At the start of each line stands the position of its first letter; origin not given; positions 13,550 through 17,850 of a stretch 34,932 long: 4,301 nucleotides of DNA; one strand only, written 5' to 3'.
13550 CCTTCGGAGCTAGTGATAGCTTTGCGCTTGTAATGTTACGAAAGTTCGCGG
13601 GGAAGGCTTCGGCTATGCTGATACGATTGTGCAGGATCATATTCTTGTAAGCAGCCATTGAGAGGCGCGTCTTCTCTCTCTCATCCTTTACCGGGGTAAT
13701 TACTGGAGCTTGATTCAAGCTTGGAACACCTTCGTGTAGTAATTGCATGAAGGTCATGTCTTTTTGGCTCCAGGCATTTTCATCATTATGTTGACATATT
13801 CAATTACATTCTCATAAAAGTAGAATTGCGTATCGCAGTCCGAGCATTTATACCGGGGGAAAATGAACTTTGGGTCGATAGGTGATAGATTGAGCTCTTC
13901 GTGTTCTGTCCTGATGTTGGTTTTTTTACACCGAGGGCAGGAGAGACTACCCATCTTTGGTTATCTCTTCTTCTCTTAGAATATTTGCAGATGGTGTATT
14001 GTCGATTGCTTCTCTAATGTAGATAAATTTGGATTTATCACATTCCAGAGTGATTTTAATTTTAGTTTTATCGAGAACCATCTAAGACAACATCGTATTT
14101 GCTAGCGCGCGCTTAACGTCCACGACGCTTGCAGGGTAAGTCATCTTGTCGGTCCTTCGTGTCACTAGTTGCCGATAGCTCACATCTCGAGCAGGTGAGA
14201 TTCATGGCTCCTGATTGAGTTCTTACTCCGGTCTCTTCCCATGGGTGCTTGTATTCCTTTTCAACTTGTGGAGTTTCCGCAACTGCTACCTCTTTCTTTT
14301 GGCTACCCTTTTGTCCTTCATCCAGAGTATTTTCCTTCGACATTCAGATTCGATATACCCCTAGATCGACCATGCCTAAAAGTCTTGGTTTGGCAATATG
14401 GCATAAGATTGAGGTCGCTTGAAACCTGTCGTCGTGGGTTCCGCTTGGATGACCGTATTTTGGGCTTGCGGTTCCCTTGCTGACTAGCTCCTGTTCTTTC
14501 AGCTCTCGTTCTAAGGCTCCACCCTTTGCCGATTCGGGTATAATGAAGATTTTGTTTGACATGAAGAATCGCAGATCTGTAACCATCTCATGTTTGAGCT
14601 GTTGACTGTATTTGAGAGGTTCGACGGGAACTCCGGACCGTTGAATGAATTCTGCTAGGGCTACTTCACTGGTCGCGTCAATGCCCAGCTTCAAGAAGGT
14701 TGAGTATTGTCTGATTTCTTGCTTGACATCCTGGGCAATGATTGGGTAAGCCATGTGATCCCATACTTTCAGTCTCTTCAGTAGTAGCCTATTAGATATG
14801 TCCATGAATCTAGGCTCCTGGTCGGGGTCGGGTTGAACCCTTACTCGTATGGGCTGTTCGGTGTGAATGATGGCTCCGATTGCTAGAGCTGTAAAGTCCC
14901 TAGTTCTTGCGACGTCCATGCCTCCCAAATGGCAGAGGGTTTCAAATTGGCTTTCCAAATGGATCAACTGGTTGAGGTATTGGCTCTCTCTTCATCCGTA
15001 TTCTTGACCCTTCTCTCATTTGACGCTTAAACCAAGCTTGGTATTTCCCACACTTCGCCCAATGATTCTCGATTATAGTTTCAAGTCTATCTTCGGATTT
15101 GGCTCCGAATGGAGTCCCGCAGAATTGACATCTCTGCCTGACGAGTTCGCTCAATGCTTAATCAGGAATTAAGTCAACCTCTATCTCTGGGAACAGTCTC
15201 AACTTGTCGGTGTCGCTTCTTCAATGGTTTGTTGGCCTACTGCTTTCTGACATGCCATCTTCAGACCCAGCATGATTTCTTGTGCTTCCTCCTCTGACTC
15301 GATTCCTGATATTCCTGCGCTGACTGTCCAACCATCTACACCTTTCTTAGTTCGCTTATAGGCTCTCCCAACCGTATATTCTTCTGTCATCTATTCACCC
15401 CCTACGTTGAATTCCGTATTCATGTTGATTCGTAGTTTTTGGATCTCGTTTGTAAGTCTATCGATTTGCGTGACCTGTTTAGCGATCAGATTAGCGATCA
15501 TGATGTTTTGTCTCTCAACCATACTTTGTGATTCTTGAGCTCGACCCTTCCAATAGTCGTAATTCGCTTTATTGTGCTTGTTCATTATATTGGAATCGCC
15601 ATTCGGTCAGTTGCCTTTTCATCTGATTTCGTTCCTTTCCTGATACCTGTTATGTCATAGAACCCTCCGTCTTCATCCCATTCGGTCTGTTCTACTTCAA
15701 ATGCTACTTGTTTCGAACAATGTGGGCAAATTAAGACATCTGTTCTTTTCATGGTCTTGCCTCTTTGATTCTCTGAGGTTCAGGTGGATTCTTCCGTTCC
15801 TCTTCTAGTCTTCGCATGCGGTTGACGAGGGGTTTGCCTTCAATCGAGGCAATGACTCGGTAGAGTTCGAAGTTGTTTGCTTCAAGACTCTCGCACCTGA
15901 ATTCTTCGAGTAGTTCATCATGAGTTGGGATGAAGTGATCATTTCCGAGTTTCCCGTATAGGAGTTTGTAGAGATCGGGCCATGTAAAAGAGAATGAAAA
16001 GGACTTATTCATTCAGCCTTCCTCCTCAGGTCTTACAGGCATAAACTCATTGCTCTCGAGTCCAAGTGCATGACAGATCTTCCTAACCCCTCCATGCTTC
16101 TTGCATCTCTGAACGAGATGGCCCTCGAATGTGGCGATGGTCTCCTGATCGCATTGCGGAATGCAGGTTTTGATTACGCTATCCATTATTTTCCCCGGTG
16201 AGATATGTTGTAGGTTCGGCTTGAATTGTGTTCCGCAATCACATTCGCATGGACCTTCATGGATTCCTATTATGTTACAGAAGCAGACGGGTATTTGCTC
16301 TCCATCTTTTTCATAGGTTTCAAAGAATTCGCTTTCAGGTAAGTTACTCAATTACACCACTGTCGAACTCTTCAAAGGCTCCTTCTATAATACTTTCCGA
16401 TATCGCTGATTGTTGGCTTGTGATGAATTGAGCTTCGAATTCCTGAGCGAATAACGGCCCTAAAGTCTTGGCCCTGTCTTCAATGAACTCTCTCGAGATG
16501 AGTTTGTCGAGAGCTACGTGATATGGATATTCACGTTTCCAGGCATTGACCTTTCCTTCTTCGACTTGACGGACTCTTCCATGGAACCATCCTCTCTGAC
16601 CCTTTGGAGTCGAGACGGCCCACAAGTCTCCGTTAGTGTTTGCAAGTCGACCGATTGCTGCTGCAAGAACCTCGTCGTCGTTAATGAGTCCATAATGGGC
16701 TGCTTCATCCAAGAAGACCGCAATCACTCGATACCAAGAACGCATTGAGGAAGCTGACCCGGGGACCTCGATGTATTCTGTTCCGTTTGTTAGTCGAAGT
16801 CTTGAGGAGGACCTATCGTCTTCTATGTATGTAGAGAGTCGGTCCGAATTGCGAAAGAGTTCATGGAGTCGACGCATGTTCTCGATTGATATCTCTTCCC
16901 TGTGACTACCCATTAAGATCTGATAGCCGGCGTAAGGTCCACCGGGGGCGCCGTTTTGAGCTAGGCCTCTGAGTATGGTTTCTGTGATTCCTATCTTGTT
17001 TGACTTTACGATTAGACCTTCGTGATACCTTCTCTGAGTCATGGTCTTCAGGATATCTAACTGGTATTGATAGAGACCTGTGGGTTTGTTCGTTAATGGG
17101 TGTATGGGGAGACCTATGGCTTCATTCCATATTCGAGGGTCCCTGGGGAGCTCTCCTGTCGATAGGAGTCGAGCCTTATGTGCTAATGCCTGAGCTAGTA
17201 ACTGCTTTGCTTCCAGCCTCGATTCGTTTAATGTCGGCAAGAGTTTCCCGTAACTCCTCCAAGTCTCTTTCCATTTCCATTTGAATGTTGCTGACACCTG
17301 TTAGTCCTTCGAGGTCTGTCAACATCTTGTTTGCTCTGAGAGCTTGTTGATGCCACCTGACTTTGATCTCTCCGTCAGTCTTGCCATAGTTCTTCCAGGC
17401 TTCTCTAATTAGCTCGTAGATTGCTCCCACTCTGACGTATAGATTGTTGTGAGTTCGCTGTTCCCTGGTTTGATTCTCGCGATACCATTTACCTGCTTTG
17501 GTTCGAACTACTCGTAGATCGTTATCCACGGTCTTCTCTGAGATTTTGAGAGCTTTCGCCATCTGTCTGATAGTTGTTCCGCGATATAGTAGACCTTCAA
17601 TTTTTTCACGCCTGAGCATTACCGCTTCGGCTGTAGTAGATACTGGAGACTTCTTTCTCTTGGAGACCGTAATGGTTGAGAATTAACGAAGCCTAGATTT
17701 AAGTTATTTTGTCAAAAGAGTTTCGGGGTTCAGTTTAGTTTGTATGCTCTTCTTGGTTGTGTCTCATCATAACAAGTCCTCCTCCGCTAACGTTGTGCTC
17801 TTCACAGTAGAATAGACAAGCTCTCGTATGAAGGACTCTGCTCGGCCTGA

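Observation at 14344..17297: Large terminase encoded as two separate ORFs, split at the ATPase/nuclease linker by a 1.4-kb insert of six small genes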

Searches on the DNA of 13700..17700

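Call 8: search_rna_families(source=window, start=13700, end=17700, threshold=evalue, max_evalue=10)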
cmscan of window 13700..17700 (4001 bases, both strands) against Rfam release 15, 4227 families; matches with E-value up to 10: 2.
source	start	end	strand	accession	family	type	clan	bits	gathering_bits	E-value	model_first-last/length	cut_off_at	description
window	14069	14150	-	RF01014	mir-1306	Gene; miRNA;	-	16.3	70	9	1-72/72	no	mir-1306 microRNA precursor family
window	15907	15925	-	RF01149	sR10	Gene; snRNA; snoRNA; CD-box;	-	13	45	6.8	1-54/54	no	Small nucleolar RNA sR10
